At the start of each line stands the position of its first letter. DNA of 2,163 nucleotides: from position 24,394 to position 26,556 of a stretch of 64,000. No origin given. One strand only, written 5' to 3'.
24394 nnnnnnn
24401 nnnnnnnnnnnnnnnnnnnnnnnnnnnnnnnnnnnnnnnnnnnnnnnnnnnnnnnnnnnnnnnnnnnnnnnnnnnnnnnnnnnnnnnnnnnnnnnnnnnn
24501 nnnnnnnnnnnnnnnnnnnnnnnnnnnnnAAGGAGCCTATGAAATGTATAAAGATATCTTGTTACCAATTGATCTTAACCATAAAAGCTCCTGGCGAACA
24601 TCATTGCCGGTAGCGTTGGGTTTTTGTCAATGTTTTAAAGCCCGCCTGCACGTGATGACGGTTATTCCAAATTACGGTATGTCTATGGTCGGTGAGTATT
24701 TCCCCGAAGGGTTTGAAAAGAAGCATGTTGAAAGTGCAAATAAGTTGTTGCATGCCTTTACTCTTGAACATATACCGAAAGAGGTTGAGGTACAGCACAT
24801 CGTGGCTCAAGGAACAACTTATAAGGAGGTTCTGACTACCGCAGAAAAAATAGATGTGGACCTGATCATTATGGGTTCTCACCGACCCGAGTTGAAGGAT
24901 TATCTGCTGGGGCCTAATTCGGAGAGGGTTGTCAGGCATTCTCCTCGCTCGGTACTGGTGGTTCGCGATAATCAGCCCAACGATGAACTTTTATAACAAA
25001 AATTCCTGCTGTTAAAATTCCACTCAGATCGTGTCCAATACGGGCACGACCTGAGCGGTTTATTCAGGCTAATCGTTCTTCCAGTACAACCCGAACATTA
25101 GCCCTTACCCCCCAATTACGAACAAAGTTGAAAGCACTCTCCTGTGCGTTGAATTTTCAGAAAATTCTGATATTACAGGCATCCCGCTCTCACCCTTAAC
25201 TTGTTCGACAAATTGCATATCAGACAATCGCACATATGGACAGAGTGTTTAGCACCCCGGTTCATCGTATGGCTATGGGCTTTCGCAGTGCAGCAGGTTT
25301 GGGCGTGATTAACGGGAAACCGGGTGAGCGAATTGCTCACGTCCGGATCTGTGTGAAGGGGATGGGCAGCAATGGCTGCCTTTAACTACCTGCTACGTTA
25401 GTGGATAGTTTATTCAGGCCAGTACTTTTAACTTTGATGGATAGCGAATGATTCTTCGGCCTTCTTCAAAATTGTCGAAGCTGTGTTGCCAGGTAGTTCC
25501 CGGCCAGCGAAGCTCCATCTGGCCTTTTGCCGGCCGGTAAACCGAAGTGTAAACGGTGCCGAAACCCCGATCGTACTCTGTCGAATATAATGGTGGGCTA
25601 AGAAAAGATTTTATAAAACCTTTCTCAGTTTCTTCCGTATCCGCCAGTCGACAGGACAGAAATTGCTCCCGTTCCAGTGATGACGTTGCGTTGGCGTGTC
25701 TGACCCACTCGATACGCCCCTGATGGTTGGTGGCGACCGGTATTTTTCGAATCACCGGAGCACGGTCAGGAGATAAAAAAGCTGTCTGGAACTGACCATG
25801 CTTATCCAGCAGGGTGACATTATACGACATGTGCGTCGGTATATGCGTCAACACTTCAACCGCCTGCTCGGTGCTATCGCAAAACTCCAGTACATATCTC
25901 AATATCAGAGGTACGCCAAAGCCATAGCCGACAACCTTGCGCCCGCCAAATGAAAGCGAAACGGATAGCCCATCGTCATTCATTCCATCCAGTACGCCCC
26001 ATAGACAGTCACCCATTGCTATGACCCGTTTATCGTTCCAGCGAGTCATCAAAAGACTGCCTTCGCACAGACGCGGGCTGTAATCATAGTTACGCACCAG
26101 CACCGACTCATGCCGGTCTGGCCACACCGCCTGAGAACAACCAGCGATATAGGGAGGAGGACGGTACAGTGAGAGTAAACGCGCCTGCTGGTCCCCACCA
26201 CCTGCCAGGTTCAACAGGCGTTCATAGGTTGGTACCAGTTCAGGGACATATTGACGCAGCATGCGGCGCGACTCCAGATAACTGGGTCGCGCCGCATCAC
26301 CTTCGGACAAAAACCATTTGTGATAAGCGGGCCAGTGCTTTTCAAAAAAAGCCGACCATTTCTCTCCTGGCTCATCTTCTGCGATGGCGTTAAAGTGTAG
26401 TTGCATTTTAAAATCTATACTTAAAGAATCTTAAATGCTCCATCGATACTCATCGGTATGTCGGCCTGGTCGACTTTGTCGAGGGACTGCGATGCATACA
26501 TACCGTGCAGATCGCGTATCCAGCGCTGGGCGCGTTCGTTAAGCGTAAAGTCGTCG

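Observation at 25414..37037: Tight operon: giant NAD-GDH, oversized Orn/Lys-type decarboxylase, ATP-grasp ligase and Ntn/C45 acyltransferase-hydrolase, with a divergent LysR regulator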

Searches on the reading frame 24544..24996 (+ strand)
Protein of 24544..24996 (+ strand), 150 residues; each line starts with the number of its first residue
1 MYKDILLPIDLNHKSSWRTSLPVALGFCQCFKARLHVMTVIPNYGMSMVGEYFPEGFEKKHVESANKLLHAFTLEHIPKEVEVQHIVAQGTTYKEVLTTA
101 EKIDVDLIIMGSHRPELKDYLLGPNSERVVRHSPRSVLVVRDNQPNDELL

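Call 14: search_protein_families(library=ncbifam, proteins=[window:24544-24996:+], max_evalue=0.00001)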
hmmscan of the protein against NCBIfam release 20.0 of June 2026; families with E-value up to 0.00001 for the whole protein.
window:24544-24996:+ (150 aa): 2 families
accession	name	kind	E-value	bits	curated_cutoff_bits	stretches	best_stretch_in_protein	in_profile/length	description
NF011581.0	PRK15005.1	equivalog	6.8e-19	68.5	166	1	1-141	1-144/144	universal stress protein UspF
NF012000.0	PRK15456.1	equivalog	4.9e-10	39.6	189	1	1-141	1-142/142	universal stress protein UspG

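Call 15: search_protein_families(library=pfam, proteins=[window:24544-24996:+], max_evalue=0.0001)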
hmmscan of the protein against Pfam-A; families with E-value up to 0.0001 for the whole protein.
window:24544-24996:+ (150 aa): 1 family
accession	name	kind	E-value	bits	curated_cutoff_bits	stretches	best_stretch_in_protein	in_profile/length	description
PF00582.32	Usp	-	8.6e-23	81.9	24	1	1-141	1-141/141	Universal stress protein family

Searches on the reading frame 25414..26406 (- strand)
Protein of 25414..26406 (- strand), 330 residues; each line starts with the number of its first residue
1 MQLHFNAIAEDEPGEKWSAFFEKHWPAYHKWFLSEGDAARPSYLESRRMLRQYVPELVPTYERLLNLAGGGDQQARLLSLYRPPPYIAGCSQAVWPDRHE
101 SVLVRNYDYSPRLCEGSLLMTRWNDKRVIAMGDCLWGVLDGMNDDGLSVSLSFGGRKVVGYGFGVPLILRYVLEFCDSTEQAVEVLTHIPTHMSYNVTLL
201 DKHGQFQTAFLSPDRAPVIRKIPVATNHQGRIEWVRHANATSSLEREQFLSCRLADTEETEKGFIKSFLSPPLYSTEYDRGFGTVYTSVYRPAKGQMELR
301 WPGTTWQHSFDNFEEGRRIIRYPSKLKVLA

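Call 3: search_protein_families(library=pfam, proteins=[window:25414-26406:-])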
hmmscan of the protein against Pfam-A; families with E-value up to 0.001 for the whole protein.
window:25414-26406:- (330 aa): 1 family
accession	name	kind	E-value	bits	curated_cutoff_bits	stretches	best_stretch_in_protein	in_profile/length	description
PF03417.21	AAT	-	4.5e-32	112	23.2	1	100-304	6-223/225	Acyl-coenzyme A:6-aminopenicillanic acid acyl-transferase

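Call 4: search_protein_families(library=ncbifam, proteins=[window:25414-26406:-])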
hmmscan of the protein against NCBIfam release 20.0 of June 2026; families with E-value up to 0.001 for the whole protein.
window:25414-26406:- (330 aa): 1 family
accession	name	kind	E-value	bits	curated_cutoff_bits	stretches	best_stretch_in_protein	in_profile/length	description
NF040521.1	C45_proenzyme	subfamily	2.8e-52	178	85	1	13-297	11-313/313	C45 family autoproteolytic acyltransferase/hydrolase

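Call 17: search_solved_structures(query=window:25414-26406:-, max_evalue=1)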
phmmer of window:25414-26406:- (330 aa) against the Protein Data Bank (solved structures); distinct sequences matched with E-value up to 1: 2.
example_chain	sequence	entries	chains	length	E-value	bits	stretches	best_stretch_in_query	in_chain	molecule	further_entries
8cjz_B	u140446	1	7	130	0.0046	19.4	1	151-242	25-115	Capsid Decoration Protein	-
9lq2_A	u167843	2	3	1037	0.036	16.4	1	232-316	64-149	Isoform 3 of NACHT, LRR and PYD domains-containing protein 7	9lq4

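Call 34: find_homologous_proteins(query=window:25414-26406:-, max_evalue=0.001)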
Query window:25414-26406:- (330 aa): 4349 proteins with E <= 0.001 among 5799 candidates; the best 120 are listed.
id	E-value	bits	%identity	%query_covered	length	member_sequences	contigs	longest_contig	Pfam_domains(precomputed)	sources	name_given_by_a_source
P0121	7.3e-230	780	100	100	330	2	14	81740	PF03417.22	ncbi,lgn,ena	-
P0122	3.4e-180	617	78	100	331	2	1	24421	PF03417.22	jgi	jgi:predicted choloylglycine hydrolase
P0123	1.3e-174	598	75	100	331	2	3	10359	PF03417.22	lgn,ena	-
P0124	3.6e-171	587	74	100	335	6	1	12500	PF03417.22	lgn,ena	-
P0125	6.4e-171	586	74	98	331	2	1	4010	PF03417.22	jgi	-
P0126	1.0e-168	579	73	99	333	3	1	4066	PF03417.22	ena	-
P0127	2.8e-166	571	72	99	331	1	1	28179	PF03417.22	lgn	-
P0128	6.4e-166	570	72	98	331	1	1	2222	PF03417.22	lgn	-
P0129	6.7e-164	563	72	98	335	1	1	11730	PF03417.22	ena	-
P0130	1.4e-163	562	71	98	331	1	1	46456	PF03417.22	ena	-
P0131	1.3e-162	559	69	99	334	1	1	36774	PF03417.22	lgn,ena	-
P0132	3.5e-162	557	71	98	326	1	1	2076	PF03417.22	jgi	jgi:predicted choloylglycine hydrolase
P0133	2.1e-161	555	69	99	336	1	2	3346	PF03417.22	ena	-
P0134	3.1e-161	554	70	98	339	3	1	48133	PF03417.22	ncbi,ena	-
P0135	2.4e-159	548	69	98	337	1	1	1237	PF03417.22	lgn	-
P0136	3.2e-159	548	70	98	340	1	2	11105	PF03417.22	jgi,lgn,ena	-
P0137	9.3e-159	546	69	99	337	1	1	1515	PF03417.22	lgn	-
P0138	2.5e-158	545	71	98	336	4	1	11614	PF03417.22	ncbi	-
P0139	4.0e-158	544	70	98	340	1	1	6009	PF03417.22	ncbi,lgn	-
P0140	3.1e-157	541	68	100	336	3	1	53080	PF03417.22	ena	-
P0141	4.9e-156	537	69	98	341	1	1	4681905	PF03417.22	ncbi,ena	-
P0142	2.6e-154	532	69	97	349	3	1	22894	PF03417.22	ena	-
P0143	1.8e-152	526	68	97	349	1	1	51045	PF03417.22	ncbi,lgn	-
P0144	2.5e-152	525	67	98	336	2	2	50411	PF03417.22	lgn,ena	-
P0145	3.7e-152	524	66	99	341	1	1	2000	PF03417.22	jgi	jgi:predicted choloylglycine hydrolase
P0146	7.1e-152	524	67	98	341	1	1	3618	PF03417.22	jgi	jgi:predicted choloylglycine hydrolase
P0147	1.4e-151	523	66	98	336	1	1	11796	PF03417.22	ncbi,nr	ncbi:MAG: hypothetical protein DWQ08_14790 [Proteobacteria bacterium]|nr:MAG: hypothetical protein D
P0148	1.9e-150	519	67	98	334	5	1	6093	PF03417.22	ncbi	-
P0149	3.2e-149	515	66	97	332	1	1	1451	PF03417.22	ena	-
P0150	2.4e-148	512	66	98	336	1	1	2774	PF03417.22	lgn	-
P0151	2.7e-148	512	66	98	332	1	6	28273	PF03417.22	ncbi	-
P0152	3.9e-148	511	63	100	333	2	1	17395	PF03417.22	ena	-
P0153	1.4e-146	506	66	98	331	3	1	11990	PF03417.22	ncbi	-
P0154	1.7e-146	506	66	98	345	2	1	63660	PF03417.22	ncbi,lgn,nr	ncbi:MAG: peptidase C45 [marine bacterium B5-7]|nr:MAG: peptidase C45 [marine bacterium B5-7]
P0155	1.7e-146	506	63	100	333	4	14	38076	PF03417.22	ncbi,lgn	-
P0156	3.0e-146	505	66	98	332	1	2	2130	PF03417.22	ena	-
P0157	6.3e-146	504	64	98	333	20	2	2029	PF03417.22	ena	-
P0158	1.5e-145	503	63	99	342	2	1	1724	PF03417.22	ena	-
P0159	1.6e-145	503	64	98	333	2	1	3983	PF03417.22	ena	-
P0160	5.1e-145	501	66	95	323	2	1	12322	PF03417.22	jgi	-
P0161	7.5e-145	500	61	99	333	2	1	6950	PF03417.22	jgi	-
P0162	9.0e-145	500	65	99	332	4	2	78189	PF03417.22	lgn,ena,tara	tara:strand:- start:361 stop:1359 length:999 start_codon:yes stop_codon:yes gene_type:complete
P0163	1.2e-144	500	62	99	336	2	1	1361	PF03417.22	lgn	-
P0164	1.3e-144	500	62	98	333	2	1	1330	PF03417.22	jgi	jgi:predicted choloylglycine hydrolase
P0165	1.5e-144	500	64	98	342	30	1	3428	PF03417.22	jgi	-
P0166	1.5e-144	499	63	98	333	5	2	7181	PF03417.22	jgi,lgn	-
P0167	2.1e-144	499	66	97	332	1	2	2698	PF03417.22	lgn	-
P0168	5.2e-144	498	63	100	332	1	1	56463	PF03417.22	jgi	-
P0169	6.2e-144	497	66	98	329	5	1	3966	PF03417.22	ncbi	-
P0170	8.3e-144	497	63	98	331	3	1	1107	PF03417.22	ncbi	-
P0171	1.2e-143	496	64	98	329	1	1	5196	PF03417.22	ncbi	-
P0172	2.9e-143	495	63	98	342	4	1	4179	PF03417.22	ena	-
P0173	2.9e-143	495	63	98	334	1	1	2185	PF03417.22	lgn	-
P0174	7.5e-142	491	61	99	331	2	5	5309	PF03417.22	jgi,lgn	-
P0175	8.1e-142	490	64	98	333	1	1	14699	PF03417.22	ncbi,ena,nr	ncbi:MAG: C45 family peptidase [Gammaproteobacteria bacterium]|nr:C45 family peptidase [Gammaproteob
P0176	9.4e-142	490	62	98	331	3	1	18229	PF03417.22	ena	-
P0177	3.8e-140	485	72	85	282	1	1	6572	PF03417.22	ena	-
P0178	1.9e-139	483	62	98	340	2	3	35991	PF03417.22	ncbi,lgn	-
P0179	5.1e-139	481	63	96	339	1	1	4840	PF03417.22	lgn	-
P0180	6.4e-139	481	63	96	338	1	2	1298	PF03417.22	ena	-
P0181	6.6e-139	481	61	98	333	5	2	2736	PF03417.22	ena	-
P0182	1.4e-138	480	63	98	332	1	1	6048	PF03417.22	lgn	-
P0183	1.6e-138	480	60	98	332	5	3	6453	PF03417.22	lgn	-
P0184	9.2e-138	477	59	98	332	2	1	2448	PF03417.22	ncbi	-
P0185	1.6e-137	476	62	97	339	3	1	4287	PF03417.22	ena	-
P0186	1.8e-137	476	60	98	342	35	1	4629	PF03417.22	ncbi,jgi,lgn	jgi:predicted choloylglycine hydrolase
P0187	2.1e-137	476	62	99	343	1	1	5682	PF03417.22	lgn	-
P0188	2.4e-137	476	61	98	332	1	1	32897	PF03417.22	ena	-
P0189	5.0e-137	475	60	98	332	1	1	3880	PF03417.22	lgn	-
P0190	5.0e-137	475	60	99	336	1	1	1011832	PF03417.22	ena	-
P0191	1.5e-136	473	59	98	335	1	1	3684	PF03417.22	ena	-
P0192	1.7e-136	473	60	98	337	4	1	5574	PF03417.22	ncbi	-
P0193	2.9e-136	472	61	98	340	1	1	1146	PF03417.22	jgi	jgi:predicted choloylglycine hydrolase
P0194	3.2e-136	472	60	98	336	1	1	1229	PF03417.22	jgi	jgi:predicted choloylglycine hydrolase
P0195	1.2e-135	470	60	98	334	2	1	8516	PF03417.22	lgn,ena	-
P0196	5.3e-135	468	60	98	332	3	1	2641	PF03417.22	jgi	jgi:predicted choloylglycine hydrolase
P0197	1.2e-134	467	60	99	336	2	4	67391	PF03417.22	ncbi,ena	-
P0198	1.3e-134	467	60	98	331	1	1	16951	PF03417.22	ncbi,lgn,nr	ncbi:MAG TPA: C45 family peptidase [Candidatus Competibacteraceae bacterium]|nr:C45 family peptidase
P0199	1.5e-134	467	59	98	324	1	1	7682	PF03417.22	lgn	-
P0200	1.6e-134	467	61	98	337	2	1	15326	PF03417.22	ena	-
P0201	3.2e-134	465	59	100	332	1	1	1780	PF03417.22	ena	-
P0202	3.5e-134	465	61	97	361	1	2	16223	PF03417.22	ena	-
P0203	6.3e-134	465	60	98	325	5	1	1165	PF03417.22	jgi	jgi:predicted choloylglycine hydrolase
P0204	6.9e-134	464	61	98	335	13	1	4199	PF03417.22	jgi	-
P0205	8.9e-134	464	61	98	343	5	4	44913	PF03417.22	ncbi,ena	-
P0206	1.3e-133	464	60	98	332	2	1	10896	PF03417.22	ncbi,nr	ncbi:MAG: C45 family peptidase [Candidatus Competibacteraceae bacterium]|nr:C45 family peptidase [Ca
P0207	1.9e-133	463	58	99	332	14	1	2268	PF03417.22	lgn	-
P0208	2.9e-133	462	60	98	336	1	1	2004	PF03417.22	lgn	-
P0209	3.5e-133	462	59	98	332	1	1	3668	PF03417.22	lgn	-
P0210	4.0e-133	462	59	98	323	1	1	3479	PF03417.22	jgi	jgi:predicted choloylglycine hydrolase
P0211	4.4e-133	462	60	98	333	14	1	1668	PF03417.22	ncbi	-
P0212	5.9e-133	461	60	97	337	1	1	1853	PF03417.22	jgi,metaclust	metaclust:\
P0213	9.3e-133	461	61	97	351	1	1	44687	PF03417.22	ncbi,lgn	-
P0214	1.2e-132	460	60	98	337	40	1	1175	PF03417.22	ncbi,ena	-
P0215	1.3e-132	460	59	98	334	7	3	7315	PF03417.22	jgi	jgi:predicted choloylglycine hydrolase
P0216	2.8e-132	459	60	98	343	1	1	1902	PF03417.22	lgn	-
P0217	3.2e-132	459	61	97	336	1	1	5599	PF03417.22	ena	-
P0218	3.2e-132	459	59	98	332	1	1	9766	PF03417.22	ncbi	-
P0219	4.0e-132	459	60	96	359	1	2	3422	PF03417.22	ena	-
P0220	4.5e-132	458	59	98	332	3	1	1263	PF03417.22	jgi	jgi:predicted choloylglycine hydrolase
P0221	7.9e-132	458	59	100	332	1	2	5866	PF03417.22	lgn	-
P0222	7.9e-132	458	61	97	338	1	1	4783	PF03417.22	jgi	jgi:predicted choloylglycine hydrolase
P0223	8.1e-132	458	58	98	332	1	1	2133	PF03417.22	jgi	jgi:predicted choloylglycine hydrolase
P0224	9.4e-132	457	61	98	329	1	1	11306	PF03417.22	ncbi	-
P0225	2.6e-131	456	61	98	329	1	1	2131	PF03417.22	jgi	-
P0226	3.5e-131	456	59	98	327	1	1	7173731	PF03417.22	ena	-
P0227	3.6e-131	455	59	100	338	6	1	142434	PF03417.22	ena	-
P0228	3.8e-131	455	57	98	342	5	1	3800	PF03417.22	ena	-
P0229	5.0e-131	455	59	98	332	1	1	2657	PF03417.22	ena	-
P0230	5.1e-131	455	60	99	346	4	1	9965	PF03417.22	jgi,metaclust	metaclust:\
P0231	7.2e-131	454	57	97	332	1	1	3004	PF03417.22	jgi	jgi:predicted choloylglycine hydrolase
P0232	7.3e-131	454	59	97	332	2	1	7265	PF03417.22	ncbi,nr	ncbi:MAG: C45 family autoproteolytic acyltransferase/hydrolase [Pseudomonadota bacterium]|nr:C45 fam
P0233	7.7e-131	454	58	98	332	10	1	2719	PF03417.22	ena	-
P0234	8.1e-131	454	59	98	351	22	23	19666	PF03417.22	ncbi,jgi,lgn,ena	-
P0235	8.8e-131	454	61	98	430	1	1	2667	PF03417.22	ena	-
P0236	1.2e-130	454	58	98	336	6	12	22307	PF03417.22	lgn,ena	-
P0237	1.8e-130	453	61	95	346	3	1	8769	PF03417.22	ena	-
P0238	1.9e-130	453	60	97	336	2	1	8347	PF03417.22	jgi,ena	jgi:predicted choloylglycine hydrolase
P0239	1.9e-130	453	59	97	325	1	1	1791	PF03417.22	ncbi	-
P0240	3.4e-130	452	60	96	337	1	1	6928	PF03417.22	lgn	-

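Call 46: predict_structure(alignment_id=A2)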
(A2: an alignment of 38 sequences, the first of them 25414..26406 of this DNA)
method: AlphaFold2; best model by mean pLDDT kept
length: 330 residues; sequences in the alignment: 38
mean_pLDDT: 91.1   pTM: 0.91
mean pLDDT of the five models: 91.1, 90.1, 89.4, 87.7, 86.7
residues with pLDDT >= 90: 224; 70-90: 99; 50-70: 2; < 50: 5
segments of 3 or more residues with pLDDT < 50: 326-330
pLDDT, mean of each block of 10 residues (from residue 1): 94 95 90 81 88 95 94 87 80 92 95 90 98 89 98 83 87 98 96 93 97 94 92 86 94 95 96 89 94 97 96 96 59
secondary structure, 60 per line:
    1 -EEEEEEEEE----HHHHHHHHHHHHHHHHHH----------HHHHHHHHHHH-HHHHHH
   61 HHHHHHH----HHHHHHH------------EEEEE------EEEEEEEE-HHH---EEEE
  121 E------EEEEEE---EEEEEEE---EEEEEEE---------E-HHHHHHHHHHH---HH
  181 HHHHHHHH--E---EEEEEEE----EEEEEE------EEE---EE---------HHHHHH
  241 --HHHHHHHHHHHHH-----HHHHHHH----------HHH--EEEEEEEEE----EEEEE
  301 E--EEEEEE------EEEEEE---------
elements in order: E2-10 H15-32 H43-53 H55-67 H72-78 E91-95 E102-109 E117-121 E128-133 E137-143 E147-153 H165-175 H179-188 E195-201 E206-211 E218-220 H235-240 H243-255 H261-267 E283-291 E296-301 E304-309 E316-321

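Call 48: fold_search(model_id=the predicted structure, library=pdb)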
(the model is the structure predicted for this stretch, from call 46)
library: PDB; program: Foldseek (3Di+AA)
matches with E <= 10: 922; with E <= 0.001: 92
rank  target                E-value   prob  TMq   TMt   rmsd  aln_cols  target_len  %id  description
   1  2x1c_A                1.8e-13  1.00  0.68  0.64   7.0       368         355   13  The crystal structure of precursor acyl coenzyme A:isopenicillin N acyltransferase from Penicillium chrysogenum (released 2010-03-09)
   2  2x1c_B                3.5e-13  1.00  0.72  0.67   4.2       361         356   14  The crystal structure of precursor acyl coenzyme A:isopenicillin N acyltransferase from Penicillium chrysogenum (released 2010-03-09)
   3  2x1d_A                3.6e-12  1.00  0.63  0.59   8.2       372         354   13  The crystal structure of mature acyl coenzyme A:isopenicillin N acyltransferase from Penicillium chrysogenum (released 2010-03-09)
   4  2x1d_B                1.0e-11  1.00  0.65  0.61   5.8       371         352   13  The crystal structure of mature acyl coenzyme A:isopenicillin N acyltransferase from Penicillium chrysogenum (released 2010-03-09)
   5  2x1e_C                1.2e-11  1.00  0.66  0.62   5.8       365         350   13  The crystal structure of mature acyl coenzyme A:isopenicillin N acyltransferase from Penicillium chrysogenum in comple (released 2010-03-09)
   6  2x1d_C                1.6e-11  1.00  0.69  0.65   4.7       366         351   14  The crystal structure of mature acyl coenzyme A:isopenicillin N acyltransferase from Penicillium chrysogenum (released 2010-03-09)
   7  2x1d_D                1.8e-11  1.00  0.65  0.62   6.2       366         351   13  The crystal structure of mature acyl coenzyme A:isopenicillin N acyltransferase from Penicillium chrysogenum (released 2010-03-09)
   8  5u81_A                6.9e-11  1.00  0.58  0.53   7.7       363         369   14  Acid ceramidase (ASAH1, aCDase) from naked mole rat, Cys143Ala, uncleaved (released 2018-03-28)
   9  2iwm_C                1.5e-10  1.00  0.50  0.50   7.7       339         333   14  precursor mutant Cys1Ser of Penicillin V Acylase from Bacillus sphaericus (released 2007-08-07)
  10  6dxw_A                7.0e-10  1.00  0.51  0.51   9.2       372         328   12  Human N-acylethanolamine-hydrolyzing acid amidase (NAAA) precursor (C126A) (released 2018-09-26)
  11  2pva_A                8.3e-10  1.00  0.49  0.49   7.9       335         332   14  OXIDIZED PENICILLIN V ACYLASE FROM B. SPHAERICUS (released 2000-07-26)
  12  2iwm_A                9.4e-10  1.00  0.50  0.50   8.1       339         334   14  precursor mutant Cys1Ser of Penicillin V Acylase from Bacillus sphaericus (released 2007-08-07)
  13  5u84_B                1.7e-09  1.00  0.53  0.51   6.5       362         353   16  Acid ceramidase (ASAH1, aCDase) from common minke whale, Cys143Ala, uncleaved (released 2018-03-28)
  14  5u84_A                3.1e-09  1.00  0.53  0.50   6.7       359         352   16  Acid ceramidase (ASAH1, aCDase) from common minke whale, Cys143Ala, uncleaved (released 2018-03-28)
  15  3hbc                  4.1e-09  1.00  0.52  0.55   7.1       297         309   14  Crystal Structure of Choloylglycine Hydrolase from Bacteroides thetaiotaomicron VPI (released 2009-06-02)
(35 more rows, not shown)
